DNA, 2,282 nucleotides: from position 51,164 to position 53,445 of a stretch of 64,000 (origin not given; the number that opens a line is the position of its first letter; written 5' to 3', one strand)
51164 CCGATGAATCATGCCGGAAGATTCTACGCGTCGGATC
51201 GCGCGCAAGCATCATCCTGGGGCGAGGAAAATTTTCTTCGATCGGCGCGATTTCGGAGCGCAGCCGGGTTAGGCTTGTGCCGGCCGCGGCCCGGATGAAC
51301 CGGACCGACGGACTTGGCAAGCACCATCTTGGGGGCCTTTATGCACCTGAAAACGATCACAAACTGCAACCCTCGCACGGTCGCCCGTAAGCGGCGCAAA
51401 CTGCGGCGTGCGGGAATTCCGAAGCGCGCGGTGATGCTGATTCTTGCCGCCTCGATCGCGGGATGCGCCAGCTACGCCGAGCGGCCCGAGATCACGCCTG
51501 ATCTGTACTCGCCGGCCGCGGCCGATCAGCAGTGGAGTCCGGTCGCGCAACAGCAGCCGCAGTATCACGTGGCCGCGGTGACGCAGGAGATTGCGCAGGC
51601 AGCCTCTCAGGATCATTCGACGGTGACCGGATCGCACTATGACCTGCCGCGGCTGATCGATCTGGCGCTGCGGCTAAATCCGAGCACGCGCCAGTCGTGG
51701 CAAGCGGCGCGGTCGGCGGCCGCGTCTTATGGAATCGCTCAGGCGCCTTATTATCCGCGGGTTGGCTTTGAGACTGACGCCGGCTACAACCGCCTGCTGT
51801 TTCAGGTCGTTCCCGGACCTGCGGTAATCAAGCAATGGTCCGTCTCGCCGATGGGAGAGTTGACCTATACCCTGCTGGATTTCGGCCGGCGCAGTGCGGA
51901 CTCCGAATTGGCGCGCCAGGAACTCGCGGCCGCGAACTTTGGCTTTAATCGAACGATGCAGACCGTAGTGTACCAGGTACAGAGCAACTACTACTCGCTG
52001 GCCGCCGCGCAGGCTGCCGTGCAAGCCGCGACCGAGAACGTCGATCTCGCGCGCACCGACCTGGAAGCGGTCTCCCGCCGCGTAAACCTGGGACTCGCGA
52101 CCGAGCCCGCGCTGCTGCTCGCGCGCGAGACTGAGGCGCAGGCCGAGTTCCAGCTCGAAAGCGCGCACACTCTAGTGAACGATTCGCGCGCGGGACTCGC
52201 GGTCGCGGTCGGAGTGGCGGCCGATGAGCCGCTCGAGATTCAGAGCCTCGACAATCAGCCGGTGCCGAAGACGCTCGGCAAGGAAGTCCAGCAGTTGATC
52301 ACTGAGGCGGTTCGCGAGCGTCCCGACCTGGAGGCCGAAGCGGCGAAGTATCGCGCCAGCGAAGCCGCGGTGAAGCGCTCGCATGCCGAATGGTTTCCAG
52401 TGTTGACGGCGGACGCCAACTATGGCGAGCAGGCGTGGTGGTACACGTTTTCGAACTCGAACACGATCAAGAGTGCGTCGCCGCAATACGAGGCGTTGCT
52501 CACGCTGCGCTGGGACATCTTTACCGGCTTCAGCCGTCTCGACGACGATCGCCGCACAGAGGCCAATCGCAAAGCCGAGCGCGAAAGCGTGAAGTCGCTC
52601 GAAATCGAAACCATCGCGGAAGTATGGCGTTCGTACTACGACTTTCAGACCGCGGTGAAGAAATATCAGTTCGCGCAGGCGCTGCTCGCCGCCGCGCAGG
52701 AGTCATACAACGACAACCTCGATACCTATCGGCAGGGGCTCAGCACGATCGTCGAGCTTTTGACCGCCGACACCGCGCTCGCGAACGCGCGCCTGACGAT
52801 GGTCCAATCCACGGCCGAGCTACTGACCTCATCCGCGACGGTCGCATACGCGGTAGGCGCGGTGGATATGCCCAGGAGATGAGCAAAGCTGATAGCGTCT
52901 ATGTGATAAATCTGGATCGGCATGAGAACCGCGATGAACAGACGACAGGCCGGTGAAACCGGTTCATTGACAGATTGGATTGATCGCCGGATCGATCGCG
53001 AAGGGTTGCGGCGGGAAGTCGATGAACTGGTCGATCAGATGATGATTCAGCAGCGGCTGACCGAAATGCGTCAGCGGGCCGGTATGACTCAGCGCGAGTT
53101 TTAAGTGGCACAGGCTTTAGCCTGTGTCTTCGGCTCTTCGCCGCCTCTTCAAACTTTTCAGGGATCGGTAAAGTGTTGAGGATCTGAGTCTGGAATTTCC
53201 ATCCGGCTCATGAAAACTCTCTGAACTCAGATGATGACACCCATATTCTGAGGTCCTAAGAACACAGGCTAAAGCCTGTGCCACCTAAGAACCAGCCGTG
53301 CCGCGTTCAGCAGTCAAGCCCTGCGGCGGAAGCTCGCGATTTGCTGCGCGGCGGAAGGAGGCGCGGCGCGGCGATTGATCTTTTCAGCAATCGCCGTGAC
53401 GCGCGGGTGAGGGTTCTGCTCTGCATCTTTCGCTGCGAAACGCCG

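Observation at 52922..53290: MITE-like element with hairpin termini inserted at the end of a truncated HigA-like antitoxin gene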

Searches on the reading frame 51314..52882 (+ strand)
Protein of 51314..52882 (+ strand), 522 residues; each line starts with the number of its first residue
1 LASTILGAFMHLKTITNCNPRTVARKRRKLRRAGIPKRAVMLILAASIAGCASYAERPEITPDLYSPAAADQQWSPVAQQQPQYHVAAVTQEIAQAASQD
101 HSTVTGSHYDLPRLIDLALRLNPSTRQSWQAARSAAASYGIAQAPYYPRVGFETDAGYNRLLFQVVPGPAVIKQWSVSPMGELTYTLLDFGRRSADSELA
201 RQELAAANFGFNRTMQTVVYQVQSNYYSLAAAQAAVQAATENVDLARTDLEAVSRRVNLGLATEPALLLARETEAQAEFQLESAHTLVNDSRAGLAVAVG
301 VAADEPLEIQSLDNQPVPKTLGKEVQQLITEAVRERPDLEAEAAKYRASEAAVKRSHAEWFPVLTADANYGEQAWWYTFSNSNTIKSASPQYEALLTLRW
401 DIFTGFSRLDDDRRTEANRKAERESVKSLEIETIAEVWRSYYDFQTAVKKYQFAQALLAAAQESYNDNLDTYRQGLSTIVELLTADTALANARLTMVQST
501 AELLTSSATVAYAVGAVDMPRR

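Call 7: search_protein_families(library=pfam, proteins=[window:51314-52882:+], max_evalue=1)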
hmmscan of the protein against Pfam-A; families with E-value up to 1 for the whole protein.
window:51314-52882:+ (522 aa): 5 families
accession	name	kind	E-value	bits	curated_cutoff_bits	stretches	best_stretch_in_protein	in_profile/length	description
PF02321.23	OEP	-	6.6e-46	156.9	22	2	326-515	2-187/187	Outer membrane efflux protein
PF24575.1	TPR_Slam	-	0.034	15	35.2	1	425-492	22-90/104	Surface lipoprotein assembly modifier, N-terminal TPR repeats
PF14994.11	TSGA13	-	0.067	12.9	27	1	306-399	105-196/274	Testis-specific gene 13 protein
PF16806.10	ExsD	-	0.12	13.1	27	1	435-483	30-78/79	Antiactivator protein ExsD N-terminal domain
PF15753.10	BLOC1S3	-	0.12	12.8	27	1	213-258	115-160/172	Biogenesis of lysosome-related organelles complex 1 subunit 3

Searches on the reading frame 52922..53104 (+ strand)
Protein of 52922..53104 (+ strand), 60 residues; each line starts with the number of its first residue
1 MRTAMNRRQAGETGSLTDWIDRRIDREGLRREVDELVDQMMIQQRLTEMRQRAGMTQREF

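Call 7: search_protein_families(library=pfam, proteins=[window:52922-53104:+], max_evalue=1)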
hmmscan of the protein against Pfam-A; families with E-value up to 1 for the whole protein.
window:52922-53104:+ (60 aa): 0 families

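Call 17: find_homologous_proteins(query=window:52922-53104:+, max_evalue=0.01)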
Query window:52922-53104:+ (60 aa): 3 proteins with E <= 0.01 among 3 candidates.
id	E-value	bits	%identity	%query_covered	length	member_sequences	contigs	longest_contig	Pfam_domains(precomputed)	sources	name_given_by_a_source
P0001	5.3e-27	109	100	93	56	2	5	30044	-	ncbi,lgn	ncbi:MAG: hypothetical protein WAU33_12870 [Candidatus Binataceae bacterium]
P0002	6.5e-26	106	90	100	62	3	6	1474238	-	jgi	jgi:hypothetical protein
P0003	5.2e-24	100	88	98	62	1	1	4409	-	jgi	jgi:hypothetical protein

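Call 19: find_encoding_contigs(protein=P0002, flank=4000, max_places=6)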
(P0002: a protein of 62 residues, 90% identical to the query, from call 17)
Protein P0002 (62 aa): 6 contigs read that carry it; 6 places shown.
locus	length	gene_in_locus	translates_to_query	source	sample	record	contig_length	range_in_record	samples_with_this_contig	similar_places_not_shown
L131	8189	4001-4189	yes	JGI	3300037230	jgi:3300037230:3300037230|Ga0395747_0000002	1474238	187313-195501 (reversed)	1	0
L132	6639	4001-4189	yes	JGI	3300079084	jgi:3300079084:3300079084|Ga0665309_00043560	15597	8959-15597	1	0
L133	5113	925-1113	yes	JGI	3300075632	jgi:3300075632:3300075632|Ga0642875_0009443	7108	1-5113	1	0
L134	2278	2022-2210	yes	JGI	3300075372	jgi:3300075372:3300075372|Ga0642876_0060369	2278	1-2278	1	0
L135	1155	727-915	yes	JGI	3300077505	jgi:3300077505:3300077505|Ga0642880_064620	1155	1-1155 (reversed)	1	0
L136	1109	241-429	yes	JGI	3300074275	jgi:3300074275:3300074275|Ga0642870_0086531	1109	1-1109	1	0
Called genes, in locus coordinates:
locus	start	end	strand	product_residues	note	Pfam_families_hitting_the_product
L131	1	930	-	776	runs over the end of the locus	PF04632:FUSC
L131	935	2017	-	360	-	PF25917:BSH_RND, PF25973:BSH_CzcB (weak), PF25994:HH_AprE (weak), PF25876:HH_MFP_RND, PF25963:Beta-barrel_AAEA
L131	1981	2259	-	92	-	PF17090:Ytca, PF07869:DUF1656 (weak)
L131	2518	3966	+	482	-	PF02321:OEP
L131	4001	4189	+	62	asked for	-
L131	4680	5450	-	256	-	PF01061:ABC2_membrane, PF12698:ABC2_membrane_3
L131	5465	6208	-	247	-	PF00005:ABC_tran, PF13304:AAA_21 (weak)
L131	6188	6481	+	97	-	-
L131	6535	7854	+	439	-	-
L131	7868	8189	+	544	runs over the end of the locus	-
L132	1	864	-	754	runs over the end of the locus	PF04632:FUSC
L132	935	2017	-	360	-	PF25917:BSH_RND, PF25994:HH_AprE (weak), PF25876:HH_MFP_RND, PF25963:Beta-barrel_AAEA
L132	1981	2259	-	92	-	PF17090:Ytca, PF07869:DUF1656 (weak)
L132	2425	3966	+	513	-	PF02321:OEP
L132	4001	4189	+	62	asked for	-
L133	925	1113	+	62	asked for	-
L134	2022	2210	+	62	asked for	-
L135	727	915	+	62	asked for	-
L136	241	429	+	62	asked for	-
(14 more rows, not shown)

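Call 20: find_encoding_contigs(protein=P0003, flank=4000, max_places=3)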
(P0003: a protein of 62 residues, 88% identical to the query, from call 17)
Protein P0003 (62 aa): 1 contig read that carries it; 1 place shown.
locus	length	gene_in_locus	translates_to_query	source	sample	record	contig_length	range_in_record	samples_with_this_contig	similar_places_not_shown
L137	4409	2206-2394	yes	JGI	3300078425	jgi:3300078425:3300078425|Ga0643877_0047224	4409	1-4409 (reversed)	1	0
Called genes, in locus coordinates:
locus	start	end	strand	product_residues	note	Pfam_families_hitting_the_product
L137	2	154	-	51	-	?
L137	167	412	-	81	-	PF17090:Ytca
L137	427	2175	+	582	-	PF02321:OEP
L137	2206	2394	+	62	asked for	-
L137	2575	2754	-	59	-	-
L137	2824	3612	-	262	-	PF01061:ABC2_membrane, PF12698:ABC2_membrane_3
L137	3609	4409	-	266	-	?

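Call 27: search_protein_representatives(alignment_id=A3)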
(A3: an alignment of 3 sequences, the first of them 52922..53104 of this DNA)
Query: 3 sequences, 62 profile positions. Proteins with E-value up to 0.001 (for the whole library): 3; up to 1e-10: 0; up to 1e-30: 0. The best 3 are listed.
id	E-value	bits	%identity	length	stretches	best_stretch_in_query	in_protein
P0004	2.0e-07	46.9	-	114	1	7-60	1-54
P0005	7.6e-04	35.5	-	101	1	22-59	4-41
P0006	8.1e-04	35.4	-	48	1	10-41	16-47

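Call 36: search_protein_families(library=pfam, proteins=[P0004, P0005], max_evalue=0.1)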
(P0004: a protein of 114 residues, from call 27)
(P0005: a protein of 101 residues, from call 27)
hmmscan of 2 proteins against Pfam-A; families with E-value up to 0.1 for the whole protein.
P0004 (114 aa): 12 families
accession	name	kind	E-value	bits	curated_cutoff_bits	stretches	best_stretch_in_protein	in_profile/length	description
PF13744.12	HTH_37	-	4.6e-11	42.8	27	1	21-98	2-79/80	Helix-turn-helix domain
PF01381.28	HTH_3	-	1.6e-10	41.3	23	1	44-84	3-42/55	Helix-turn-helix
PF13560.12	HTH_31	-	3.6e-09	37.2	27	1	44-88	8-52/64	Helix-turn-helix domain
PF13443.12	HTH_26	-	1.4e-06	28.9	22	1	45-85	5-45/63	Cro/C1-type HTH DNA-binding domain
PF13413.12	HTH_25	-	1.3e-05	25.3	24.6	1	42-86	2-46/62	Helix-turn-helix domain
PF12844.13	HTH_19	-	0.00011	22.5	30.2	1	42-83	4-44/64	Helix-turn-helix domain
PF12802.13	MarR_2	-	0.0045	17.6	27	1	40-67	9-37/61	MarR family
PF04545.22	Sigma70_r4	-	0.015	15.3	24.1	1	39-64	9-34/50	Sigma-70, region 4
PF13412.12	HTH_24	-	0.017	15.1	21.9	1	44-67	11-34/48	Winged helix-turn-helix DNA-binding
PF01047.28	MarR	-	0.033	14.5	24.6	0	41-70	8-37/59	MarR family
PF17762.8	HTH_ParB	-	0.035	14.7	22.6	0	40-69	10-39/102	ParB HTH domain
PF22495.2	HTH_92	-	0.098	12.4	27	0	44-74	2-32/45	RsaL-like HTH domain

P0005 (101 aa): 10 families
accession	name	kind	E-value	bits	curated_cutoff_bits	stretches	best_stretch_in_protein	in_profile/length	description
PF01381.28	HTH_3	-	4.1e-12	46.4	23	1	32-79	3-49/55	Helix-turn-helix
PF13744.12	HTH_37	-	2.8e-09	37.1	27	1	20-81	14-74/80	Helix-turn-helix domain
PF13560.12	HTH_31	-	3.4e-09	37.3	27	1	31-80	7-56/64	Helix-turn-helix domain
PF12844.13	HTH_19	-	1e-07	32.2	30.2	1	28-79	2-52/64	Helix-turn-helix domain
PF13443.12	HTH_26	-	1.1e-05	26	22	1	29-79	1-51/63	Cro/C1-type HTH DNA-binding domain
PF13413.12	HTH_25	-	0.00067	19.9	24.6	1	32-73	4-45/62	Helix-turn-helix domain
PF04545.22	Sigma70_r4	-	0.00083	19.3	24.1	1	27-60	9-42/50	Sigma-70, region 4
PF13412.12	HTH_24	-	0.0092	16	21.9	1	33-55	12-34/48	Winged helix-turn-helix DNA-binding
PF17762.8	HTH_ParB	-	0.053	14.1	22.6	1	28-57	10-39/102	ParB HTH domain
PF05121.17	GvpK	-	0.082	13.4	25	0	6-45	34-75/85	Gas vesicle protein K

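Call 51: search_protein_families(library=pfam, proteins=[window:52934-53101:+], max_evalue=10)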
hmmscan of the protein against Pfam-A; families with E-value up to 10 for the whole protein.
seq(56 aa): 0 families

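Call 56: search_protein_families(library=ncbifam, proteins=[P0004, P0005, window:52922-53104:+], max_evalue=0.01)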
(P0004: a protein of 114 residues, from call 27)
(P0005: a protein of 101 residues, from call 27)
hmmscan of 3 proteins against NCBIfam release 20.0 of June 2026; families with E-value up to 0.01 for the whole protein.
P0004 (114 aa): 9 families
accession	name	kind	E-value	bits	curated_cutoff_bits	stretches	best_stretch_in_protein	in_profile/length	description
TIGR03070.1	couple_hipB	subfamily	1.8e-10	40.6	71.65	1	40-94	5-58/58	type II toxin-antitoxin system Y4mF family antitoxin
NF006015.0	PRK08154.1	subfamily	2.9e-06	26.7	204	1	40-91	33-83/314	anaerobic benzoate catabolism transcriptional regulator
NF041951.1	phage_RstR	subfamily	1.8e-05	25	80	1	37-76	2-41/108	RstR family transcriptional repressor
TIGR02612.1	mob_myst_A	hypoth_equivalog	5.4e-05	23.1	122.6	1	42-100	30-89/150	mobile mystery protein A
TIGR03830.1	CxxCG_CxxCG_HTH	subfamily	7.5e-05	22.5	61.8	1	29-84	57-113/127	type II TA system antitoxin MqsA family protein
NF007271.0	PRK09726.1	equivalog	0.00015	21.7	79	1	38-96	13-70/88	type II toxin-antitoxin system antitoxin HipB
NF046032.1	TransRegSlrRBacil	equivalog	0.00017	21.7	250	1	45-87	9-51/149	HTH-type transcriptional regulator SlrR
NF007408.0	PRK09943.1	equivalog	0.00063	19.4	211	1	36-77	6-47/185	HTH-type transcriptional regulator PuuR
TIGR00270.2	TIGR00270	equivalog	0.0007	19.4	110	1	27-75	66-113/159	multiprotein bridging factor aMBF1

P0005 (101 aa): 13 families
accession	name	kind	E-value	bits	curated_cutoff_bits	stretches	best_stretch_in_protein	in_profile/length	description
TIGR03070.1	couple_hipB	subfamily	1.6e-12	47.2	71.65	1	28-81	5-57/58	type II toxin-antitoxin system Y4mF family antitoxin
NF006015.0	PRK08154.1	subfamily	1e-08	34.7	204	1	25-79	30-83/314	anaerobic benzoate catabolism transcriptional regulator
NF041951.1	phage_RstR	subfamily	7.6e-07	29.4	80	1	26-78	3-54/108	RstR family transcriptional repressor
TIGR02612.1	mob_myst_A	hypoth_equivalog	2.1e-06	27.7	122.6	1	28-79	28-80/150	mobile mystery protein A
TIGR03830.1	CxxCG_CxxCG_HTH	subfamily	2.2e-05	24.2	61.8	1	16-67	56-108/127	type II TA system antitoxin MqsA family protein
NF010465.0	PRK13890.1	equivalog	9.6e-05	22.5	96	1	28-78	8-57/121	conjugal transfer protein TrbA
NF038139.1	Reg_Aceta_RamB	equivalog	0.00016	20.4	700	1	28-79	5-55/465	acetate metabolism transcriptional regulator RamB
NF007408.0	PRK09943.1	equivalog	0.00039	20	211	1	26-65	8-47/185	HTH-type transcriptional regulator PuuR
TIGR00270.2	TIGR00270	equivalog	0.0011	18.9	110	1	27-64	77-114/159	multiprotein bridging factor aMBF1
NF047948.1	male_kill_WMK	equivalog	0.0011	18.5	300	1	26-78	6-57/300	WO male-killing family protein Wmk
NF007271.0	PRK09726.1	equivalog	0.0016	18.4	79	1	30-78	17-64/88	type II toxin-antitoxin system antitoxin HipB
NF046032.1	TransRegSlrRBacil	equivalog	0.0037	17.3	250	1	29-80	5-56/149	HTH-type transcriptional regulator SlrR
NF007257.0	PRK09706.1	subfamily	0.0099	15.7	101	0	25-76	5-55/135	transcriptional repressor DicA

window:52922-53104:+ (60 aa): 0 families

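Call 57: find_encoding_contigs(protein=P0004, flank=2500, max_places=4)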
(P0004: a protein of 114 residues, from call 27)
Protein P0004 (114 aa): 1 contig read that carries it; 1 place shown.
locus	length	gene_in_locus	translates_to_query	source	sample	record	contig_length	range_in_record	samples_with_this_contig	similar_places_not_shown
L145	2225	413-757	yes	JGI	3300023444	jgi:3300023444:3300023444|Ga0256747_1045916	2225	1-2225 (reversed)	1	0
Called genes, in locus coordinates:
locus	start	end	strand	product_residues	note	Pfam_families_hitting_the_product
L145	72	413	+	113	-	PF05973:Gp49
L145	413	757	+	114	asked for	PF13413:HTH_25 (faint), PF13744:HTH_37, PF13560:HTH_31, PF01381:HTH_3, PF13443:HTH_26 (weak)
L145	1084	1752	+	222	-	PF01209:Ubie_methyltran, PF08003:Methyltransf_9, PF05175:MTS, PF13489:Methyltransf_23, PF02353:CMAS, PF13847:Methyltransf_31, PF08241:Methyltransf_11, PF08242:Methyltransf_12, +7 more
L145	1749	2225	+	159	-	?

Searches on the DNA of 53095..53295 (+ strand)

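Call 8: search_dna_similar(query=window:53095-53295:+, collection=plasmids, mode=distant, max_evalue=0.01)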
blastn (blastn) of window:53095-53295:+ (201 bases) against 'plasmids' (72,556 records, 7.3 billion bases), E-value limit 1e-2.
No match.
